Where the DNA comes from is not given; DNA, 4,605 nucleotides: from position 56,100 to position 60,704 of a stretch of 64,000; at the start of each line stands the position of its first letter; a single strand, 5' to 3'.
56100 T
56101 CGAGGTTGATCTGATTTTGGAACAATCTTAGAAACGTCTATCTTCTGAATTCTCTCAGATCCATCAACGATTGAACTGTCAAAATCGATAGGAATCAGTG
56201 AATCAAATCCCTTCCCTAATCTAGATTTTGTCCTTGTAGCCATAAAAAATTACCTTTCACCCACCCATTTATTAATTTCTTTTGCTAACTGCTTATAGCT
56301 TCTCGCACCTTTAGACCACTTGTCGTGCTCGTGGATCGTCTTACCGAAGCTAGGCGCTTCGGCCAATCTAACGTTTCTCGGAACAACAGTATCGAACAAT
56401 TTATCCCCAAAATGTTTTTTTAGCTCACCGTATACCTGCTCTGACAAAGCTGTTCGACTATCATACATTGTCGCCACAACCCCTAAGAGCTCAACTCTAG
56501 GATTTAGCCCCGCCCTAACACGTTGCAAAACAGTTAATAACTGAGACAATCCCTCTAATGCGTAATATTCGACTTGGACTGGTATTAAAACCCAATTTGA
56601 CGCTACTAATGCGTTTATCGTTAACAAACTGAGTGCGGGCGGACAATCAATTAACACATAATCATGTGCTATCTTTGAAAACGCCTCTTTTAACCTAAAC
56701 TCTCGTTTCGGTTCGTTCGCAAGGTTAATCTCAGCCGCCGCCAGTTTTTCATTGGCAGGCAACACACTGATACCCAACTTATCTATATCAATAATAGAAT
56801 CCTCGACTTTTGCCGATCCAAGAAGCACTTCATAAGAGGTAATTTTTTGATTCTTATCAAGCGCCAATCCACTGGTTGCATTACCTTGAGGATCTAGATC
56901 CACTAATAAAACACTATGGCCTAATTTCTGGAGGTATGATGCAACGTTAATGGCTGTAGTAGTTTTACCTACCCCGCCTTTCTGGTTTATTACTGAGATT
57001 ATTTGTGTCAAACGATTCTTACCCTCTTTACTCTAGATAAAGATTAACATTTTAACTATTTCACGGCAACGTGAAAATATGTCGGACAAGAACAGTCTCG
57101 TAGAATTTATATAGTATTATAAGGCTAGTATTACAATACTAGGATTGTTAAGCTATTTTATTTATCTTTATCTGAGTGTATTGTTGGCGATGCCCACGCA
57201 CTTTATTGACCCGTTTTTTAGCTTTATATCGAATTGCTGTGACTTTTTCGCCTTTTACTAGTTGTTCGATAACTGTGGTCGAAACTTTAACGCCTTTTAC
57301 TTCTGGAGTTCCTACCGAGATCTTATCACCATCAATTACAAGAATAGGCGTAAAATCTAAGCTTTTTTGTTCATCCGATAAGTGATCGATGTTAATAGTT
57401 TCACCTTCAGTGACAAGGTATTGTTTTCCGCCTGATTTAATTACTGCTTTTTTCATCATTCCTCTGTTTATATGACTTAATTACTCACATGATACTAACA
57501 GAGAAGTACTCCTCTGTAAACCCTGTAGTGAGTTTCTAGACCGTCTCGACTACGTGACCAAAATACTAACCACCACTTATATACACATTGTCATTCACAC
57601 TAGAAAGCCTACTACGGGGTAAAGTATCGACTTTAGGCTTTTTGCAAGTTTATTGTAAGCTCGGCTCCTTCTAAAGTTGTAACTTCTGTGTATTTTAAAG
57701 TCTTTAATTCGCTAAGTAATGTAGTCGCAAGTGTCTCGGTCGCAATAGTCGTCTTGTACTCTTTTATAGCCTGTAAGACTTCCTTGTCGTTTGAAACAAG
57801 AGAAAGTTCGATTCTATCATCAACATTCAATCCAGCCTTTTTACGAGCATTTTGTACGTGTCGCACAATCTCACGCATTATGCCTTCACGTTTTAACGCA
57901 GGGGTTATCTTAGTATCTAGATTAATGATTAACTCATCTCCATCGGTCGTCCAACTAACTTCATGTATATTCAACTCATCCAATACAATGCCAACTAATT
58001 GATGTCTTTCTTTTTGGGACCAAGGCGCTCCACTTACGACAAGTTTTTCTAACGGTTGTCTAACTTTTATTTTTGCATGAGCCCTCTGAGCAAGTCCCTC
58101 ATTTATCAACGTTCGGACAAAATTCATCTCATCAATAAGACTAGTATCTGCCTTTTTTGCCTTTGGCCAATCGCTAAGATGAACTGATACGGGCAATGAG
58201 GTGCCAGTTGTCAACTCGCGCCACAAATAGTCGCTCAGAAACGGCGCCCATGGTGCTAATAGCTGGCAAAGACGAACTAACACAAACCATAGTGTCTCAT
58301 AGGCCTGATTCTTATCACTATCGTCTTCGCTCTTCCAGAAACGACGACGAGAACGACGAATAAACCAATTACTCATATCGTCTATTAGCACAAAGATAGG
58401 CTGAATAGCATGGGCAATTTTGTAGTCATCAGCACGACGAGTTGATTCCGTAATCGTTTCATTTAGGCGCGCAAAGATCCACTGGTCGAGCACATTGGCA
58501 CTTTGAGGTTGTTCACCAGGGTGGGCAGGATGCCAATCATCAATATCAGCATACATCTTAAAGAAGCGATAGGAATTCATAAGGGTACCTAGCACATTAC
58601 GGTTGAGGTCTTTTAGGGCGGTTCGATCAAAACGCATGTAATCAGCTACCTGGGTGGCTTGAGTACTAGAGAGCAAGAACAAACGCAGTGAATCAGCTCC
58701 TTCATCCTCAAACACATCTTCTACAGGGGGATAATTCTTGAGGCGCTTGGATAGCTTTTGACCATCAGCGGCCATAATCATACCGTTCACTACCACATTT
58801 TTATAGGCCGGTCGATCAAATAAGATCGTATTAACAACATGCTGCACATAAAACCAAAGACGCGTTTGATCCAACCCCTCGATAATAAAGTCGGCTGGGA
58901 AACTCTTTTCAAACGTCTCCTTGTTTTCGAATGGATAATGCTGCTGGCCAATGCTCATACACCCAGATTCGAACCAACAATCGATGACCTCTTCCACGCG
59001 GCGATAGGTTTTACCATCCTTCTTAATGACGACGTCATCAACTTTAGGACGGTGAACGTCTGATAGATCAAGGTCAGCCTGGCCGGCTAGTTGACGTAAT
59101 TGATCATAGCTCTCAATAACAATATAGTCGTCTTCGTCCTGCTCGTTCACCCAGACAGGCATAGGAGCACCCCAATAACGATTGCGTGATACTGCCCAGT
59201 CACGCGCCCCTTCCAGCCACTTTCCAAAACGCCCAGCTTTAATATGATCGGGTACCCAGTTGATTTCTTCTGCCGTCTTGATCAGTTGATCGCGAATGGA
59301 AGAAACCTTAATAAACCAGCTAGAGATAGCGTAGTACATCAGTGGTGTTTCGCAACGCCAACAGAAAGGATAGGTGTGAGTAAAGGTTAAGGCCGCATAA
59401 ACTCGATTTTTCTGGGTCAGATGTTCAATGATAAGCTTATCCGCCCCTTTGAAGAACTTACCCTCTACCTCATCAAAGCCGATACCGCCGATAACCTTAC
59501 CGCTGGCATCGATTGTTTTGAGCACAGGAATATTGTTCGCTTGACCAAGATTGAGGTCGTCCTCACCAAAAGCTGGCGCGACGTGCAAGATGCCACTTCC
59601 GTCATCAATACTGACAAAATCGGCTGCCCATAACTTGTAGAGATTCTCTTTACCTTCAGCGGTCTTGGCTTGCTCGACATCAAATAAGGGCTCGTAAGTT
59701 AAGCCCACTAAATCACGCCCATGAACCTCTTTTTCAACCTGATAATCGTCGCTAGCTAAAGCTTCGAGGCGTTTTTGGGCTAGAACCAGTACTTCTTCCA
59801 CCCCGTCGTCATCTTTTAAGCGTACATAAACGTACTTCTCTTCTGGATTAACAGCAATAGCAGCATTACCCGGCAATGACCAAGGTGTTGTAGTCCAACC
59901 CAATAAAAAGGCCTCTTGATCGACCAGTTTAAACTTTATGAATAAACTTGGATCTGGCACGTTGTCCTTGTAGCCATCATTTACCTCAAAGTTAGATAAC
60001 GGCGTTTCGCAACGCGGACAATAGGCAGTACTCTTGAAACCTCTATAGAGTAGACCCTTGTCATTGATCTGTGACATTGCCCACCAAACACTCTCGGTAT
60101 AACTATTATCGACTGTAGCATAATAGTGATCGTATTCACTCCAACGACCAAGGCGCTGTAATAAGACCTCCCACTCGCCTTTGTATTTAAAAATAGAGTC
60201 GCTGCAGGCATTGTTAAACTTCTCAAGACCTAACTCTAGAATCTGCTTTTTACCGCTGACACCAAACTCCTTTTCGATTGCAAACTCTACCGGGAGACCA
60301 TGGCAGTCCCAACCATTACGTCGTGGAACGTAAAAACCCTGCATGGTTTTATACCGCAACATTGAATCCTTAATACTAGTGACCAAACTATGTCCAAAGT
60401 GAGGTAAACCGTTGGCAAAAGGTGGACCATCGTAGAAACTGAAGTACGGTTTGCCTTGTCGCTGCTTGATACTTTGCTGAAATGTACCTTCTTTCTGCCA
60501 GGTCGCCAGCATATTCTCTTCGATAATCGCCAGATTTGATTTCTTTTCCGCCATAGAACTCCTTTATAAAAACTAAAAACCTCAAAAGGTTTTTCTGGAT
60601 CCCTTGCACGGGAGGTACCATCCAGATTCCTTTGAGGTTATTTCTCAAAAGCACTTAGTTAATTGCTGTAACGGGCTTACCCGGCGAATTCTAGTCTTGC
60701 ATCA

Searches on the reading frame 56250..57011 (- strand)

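Call 10: search_protein_families(library=ncbifam, proteins=[window:56250-57011:-])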
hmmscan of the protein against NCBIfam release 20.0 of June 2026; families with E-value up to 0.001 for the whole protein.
window:56250-57011:- (253 aa): 27 families (the best 25 are shown)
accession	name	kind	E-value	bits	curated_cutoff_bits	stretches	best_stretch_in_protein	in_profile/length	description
NF041546.1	ParA_partition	equivalog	9.8e-34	116.7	180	2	4-56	1-53/203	ParA family partition ATPase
TIGR03453.1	partition_RepA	equivalog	3.8e-28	98.4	348.45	1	2-244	104-368/387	plasmid partitioning protein RepA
TIGR01969.1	minD_arch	subfamily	8.5e-24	84.1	201.75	1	4-248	2-232/251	cell division ATPase MinD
NF041283.1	PrgP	equivalog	1.8e-23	83.3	400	1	1-223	1-235/297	ParA superfamily DNA segregation protein PrgP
TIGR03371.1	cellulose_yhjQ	equivalog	5.2e-21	75.3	157.85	1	3-247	2-242/246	cellulose biosynthesis protein BcsQ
NF010443.0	PRK13869.1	subfamily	4.8e-19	68.4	446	1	3-228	122-369/405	plasmid-partitioning protein RepA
TIGR01968.1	minD_bact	equivalog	1e-12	48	212.9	1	3-246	2-236/261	septum site-determining protein MinD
TIGR01287.1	nifH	equivalog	7.4e-12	45.1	394.35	1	8-56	5-53/275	nitrogenase iron protein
NF047398.1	AAA_KGGVGR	domain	1.1e-09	38.9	90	1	3-123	3-149/190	KGGVGR-motif variant AAA ATPase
NF010259.0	PRK13705.1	equivalog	3.8e-09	36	725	1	3-166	107-285/388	plasmid-partitioning protein SopA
TIGR01007.1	eps_fam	subfamily_domain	7.8e-09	35.4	108.05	1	3-136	18-147/204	polysaccharide biosynthesis tyrosine autokinase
NF033200.1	F430_CfbC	exception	1.8e-08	34.1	402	1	8-51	5-48/260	Ni-sirohydrochlorin a,c-diamide reductive cyclase ATP-dependent reductase subunit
NF041136.1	MrpORP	equivalog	2.7e-08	33.5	450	1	3-168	6-169/365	iron-sulfur cluster carrier protein MrpORP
TIGR03018.1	pepcterm_TyrKin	hypoth_equivalog_domain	7.7e-08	31.9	230.65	1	4-136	37-169/207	XrtA-associated tyrosine autokinase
NF009701.0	PRK13230.1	subfamily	8.8e-08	31.5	350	1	8-54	6-52/291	nitrogenase reductase-like protein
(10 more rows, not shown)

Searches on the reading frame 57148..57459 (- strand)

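Call 10: search_protein_families(library=ncbifam, proteins=[window:57148-57459:-])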
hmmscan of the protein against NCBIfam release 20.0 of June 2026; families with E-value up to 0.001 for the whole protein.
window:57148-57459:- (103 aa): 3 families
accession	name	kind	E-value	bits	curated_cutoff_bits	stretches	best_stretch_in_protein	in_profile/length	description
TIGR00061.1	L21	equivalog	4.3e-26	91.2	43.7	1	5-102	2-100/101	50S ribosomal protein L21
NF008915.0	PRK12278.1-1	equivalog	5.7e-19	68.9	281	1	5-102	3-101/216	50S ribosomal protein L21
NF008916.0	PRK12278.1-4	equivalog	3.4e-15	56.5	193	1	5-102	3-101/223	50S ribosomal protein L21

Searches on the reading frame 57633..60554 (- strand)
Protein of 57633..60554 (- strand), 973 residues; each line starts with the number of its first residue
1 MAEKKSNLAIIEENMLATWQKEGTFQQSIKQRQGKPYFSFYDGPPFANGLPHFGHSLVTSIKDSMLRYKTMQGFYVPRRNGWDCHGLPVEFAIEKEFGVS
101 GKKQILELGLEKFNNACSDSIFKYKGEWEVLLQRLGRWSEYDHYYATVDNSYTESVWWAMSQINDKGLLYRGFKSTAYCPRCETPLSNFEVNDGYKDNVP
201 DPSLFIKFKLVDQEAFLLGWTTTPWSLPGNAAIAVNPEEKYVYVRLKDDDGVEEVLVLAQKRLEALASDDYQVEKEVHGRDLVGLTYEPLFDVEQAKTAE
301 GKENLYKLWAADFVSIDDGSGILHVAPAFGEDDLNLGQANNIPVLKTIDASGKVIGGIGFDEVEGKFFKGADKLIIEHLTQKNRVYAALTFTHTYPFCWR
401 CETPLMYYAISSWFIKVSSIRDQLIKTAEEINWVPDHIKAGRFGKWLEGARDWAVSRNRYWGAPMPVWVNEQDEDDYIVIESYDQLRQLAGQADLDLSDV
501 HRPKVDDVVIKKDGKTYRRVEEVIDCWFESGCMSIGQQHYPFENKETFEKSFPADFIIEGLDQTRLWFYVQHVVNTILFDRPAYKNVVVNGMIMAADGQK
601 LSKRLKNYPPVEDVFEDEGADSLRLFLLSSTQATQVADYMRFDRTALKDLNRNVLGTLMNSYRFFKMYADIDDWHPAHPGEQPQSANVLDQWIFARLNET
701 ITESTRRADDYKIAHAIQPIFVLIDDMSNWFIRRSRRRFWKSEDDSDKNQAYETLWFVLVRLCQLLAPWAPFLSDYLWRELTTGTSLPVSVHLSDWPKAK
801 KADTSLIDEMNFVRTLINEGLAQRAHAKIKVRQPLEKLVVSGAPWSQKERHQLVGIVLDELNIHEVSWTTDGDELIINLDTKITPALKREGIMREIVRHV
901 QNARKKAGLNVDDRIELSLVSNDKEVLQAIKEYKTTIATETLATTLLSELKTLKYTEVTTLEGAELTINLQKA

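Call 10: search_protein_families(library=ncbifam, proteins=[window:57633-60554:-])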
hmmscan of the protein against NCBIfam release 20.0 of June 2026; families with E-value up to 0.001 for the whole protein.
window:57633-60554:- (973 aa): 17 families
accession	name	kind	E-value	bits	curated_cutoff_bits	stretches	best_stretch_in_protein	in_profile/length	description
TIGR00392.1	ileS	equivalog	1.2e-260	867.3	621.4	1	3-843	3-852/861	isoleucine--tRNA ligase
NF000258.1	MupB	exception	3.5e-219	730.3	1900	2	8-873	4-853/1033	mupirocin-resistant isoleucine--tRNA ligase MupB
NF000257.1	MupA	exception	9.5e-214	712.2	1900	2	12-871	9-849/1024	mupirocin-resistant isoleucine--tRNA ligase MupA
TIGR00422.1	valS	equivalog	5.3e-117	391.9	612.1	2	312-897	260-814/863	valine--tRNA ligase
NF009687.0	PRK13208.1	equivalog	2.4e-111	373.3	738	2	308-874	255-794/801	valine--tRNA ligase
NF004349.1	PRK05729.1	equivalog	5.3e-100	335.9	704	2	310-852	252-753/860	valine--tRNA ligase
NF040702.1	ileS_w_GNAT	exception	1.6e-92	310.8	1999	2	266-828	462-1005/1100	isoleucine--tRNA ligase, N-acetyltransferase domain-containing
NF011492.0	PRK14900.1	equivalog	3.4e-63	213.9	1783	2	311-843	269-772/1044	valine--tRNA ligase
NF008957.0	PRK12300.1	subfamily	1e-56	192.6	677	2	6-328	4-316/946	leucine--tRNA ligase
NF000540.1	alt_ValS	exception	5.8e-56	189.9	900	2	360-844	334-804/827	valine--tRNA ligase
TIGR00395.1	leuS_arch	equivalog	1.2e-49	169.1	648.5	2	411-845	444-835/938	leucine--tRNA ligase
TIGR00396.1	leuS_bact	equivalog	4e-32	111.3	548.4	2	8-194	3-172/843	leucine--tRNA ligase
TIGR00398.1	metG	equivalog_domain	2.5e-23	82.6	336.35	2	45-194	8-138/530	methionine--tRNA ligase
NF008900.0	PRK12267.1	equivalog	1.3e-19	70.2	598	2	522-799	223-494/648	methionine--tRNA ligase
NF001100.0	PRK00133.1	equivalog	1.7e-16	59.9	587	2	585-792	316-505/676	methionine--tRNA ligase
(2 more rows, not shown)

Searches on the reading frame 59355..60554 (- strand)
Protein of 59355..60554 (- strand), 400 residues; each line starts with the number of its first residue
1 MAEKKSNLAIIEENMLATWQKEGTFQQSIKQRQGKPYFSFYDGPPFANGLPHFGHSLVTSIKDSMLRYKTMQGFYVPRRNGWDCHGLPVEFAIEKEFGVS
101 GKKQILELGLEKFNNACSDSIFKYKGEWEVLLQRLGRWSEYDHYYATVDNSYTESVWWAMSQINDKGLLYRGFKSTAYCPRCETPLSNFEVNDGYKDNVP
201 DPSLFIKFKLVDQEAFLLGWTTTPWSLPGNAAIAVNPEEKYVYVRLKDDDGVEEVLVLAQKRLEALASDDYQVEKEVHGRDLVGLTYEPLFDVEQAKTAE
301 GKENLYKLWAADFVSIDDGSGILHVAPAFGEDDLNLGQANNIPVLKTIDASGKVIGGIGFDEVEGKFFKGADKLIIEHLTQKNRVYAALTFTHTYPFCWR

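Call 11: find_related_loci(query=window:59355-60554:-, collection=genome_contigs, flank=1500)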
Query window:59355-60554:- (400 aa) in genome_contigs; peptide patterns used: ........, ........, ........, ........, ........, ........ (x = any residue, [..] = any of these).
82 stretches matched a pattern; 28 encode a relative of the query (tblastn E <= 1e-3); 28 distinct loci.
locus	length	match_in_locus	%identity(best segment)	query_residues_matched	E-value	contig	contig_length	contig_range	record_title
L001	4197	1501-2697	87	2-400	0e+0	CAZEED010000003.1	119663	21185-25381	MAG TPA_asm: uncultured Candidatus Saccharibacteria bacterium isolate SRP300315_co1_141 genome assembly, contig: NODE_67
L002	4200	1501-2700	83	1-400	0e+0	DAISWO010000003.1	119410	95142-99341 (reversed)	MAG TPA_asm: Candidatus Saccharibacteria bacterium isolate CTOTU2455 NODE_68_length_119410_cov_6.223920, whole genome sh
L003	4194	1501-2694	81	3-400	0e+0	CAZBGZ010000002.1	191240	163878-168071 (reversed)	MAG TPA_asm: uncultured Candidatus Saccharibacteria bacterium isolate SRP173033_co1_216 genome assembly, contig: NODE_64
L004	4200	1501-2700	82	1-400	0e+0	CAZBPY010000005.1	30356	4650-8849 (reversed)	MAG TPA_asm: uncultured Candidatus Saccharibacteria bacterium isolate binchicken_co350_76 genome assembly, contig: NODE_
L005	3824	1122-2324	81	1-400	0e+0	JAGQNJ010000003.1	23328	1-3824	MAG: Candidatus Saccharibacteria bacterium isolate HKST-UBA65 NODE_3_length_23328_cov_3.179089, whole genome shotgun seq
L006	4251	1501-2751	77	4-400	0e+0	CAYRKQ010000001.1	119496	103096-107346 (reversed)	MAG TPA_asm: uncultured Candidatus Saccharibacteria bacterium isolate SRP344714_co2_488 genome assembly, contig: NODE_31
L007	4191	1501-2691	74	4-400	0e+0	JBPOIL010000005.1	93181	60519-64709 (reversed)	MAG: Patescibacteria group bacterium isolate MAG_140 c_000000550153, whole genome shotgun sequence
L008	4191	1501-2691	74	4-400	0e+0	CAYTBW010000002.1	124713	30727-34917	MAG TPA_asm: uncultured Candidatus Saccharibacteria bacterium isolate SRP285395_co2_395 genome assembly, contig: NODE_14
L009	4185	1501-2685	69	3-400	0e+0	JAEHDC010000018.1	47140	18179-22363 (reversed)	MAG: Candidatus Saccharibacteria bacterium isolate EFPC_124 k127_6771659, whole genome shotgun sequence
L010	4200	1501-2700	68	1-400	0e+0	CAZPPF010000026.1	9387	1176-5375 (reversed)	MAG TPA_asm: uncultured Candidatus Saccharibacteria bacterium isolate SRP200132_co1_506 genome assembly, contig: NODE_13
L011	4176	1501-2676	66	5-400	0e+0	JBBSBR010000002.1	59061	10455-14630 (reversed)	MAG: Candidatus Saccharimonadia bacterium isolate La6_metabat2.164 La6_metabat2.164_K_1308371_L_59061_cov_31.2404, whole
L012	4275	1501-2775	63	1-400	0e+0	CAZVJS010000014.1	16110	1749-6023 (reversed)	MAG TPA_asm: uncultured Candidatus Saccharibacteria bacterium isolate SRP200132_co1_71 genome assembly, contig: NODE_628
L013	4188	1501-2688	64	5-400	0e+0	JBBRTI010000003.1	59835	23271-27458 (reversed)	MAG: Candidatus Saccharimonadia bacterium isolate La2_metabat2.203 La2_metabat2.203_K_439321L59835_cov_16.7514, whole ge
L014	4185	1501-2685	64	6-400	0e+0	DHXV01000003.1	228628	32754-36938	MAG TPA_asm: Patescibacteria group bacterium UBA5147 UBA5147_contig_267, whole genome shotgun sequence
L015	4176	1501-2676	64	6-400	4e-178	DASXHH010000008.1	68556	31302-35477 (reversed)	MAG TPA_asm: Candidatus Saccharimonadia bacterium isolate SMAG_U5188 k141_2368510, whole genome shotgun sequence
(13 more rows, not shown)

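Call 27: find_related_loci(query=window:59355-60554:-, collection=metagenome_contigs, flank=1000)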
Query window:59355-60554:- (400 aa) in metagenome_contigs; peptide patterns used: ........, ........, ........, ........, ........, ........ (x = any residue, [..] = any of these).
106 stretches matched a pattern; 13 encode a relative of the query (tblastn E <= 1e-3); 13 distinct loci.
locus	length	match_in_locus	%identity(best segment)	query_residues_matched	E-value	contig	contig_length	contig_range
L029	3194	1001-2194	82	3-400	0e+0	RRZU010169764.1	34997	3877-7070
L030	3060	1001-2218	76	1-400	0e+0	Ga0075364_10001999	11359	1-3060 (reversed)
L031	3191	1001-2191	76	5-400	0e+0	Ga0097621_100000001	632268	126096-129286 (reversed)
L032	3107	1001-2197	66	2-400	0e+0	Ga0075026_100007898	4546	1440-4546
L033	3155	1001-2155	66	11-400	0e+0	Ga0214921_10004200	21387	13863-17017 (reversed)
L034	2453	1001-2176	64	6-400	0e+0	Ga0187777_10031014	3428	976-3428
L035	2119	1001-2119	67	4-374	1e-179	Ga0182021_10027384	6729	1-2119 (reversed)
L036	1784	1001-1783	84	4-264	3e-162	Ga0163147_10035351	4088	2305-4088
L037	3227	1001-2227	52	4-400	4e-148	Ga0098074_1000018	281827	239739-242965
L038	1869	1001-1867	66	6-295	9e-138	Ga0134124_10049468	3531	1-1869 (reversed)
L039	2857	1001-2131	43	11-400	2e-108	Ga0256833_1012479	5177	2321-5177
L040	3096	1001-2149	43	8-400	3e-104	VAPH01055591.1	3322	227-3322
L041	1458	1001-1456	68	5-156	8e-70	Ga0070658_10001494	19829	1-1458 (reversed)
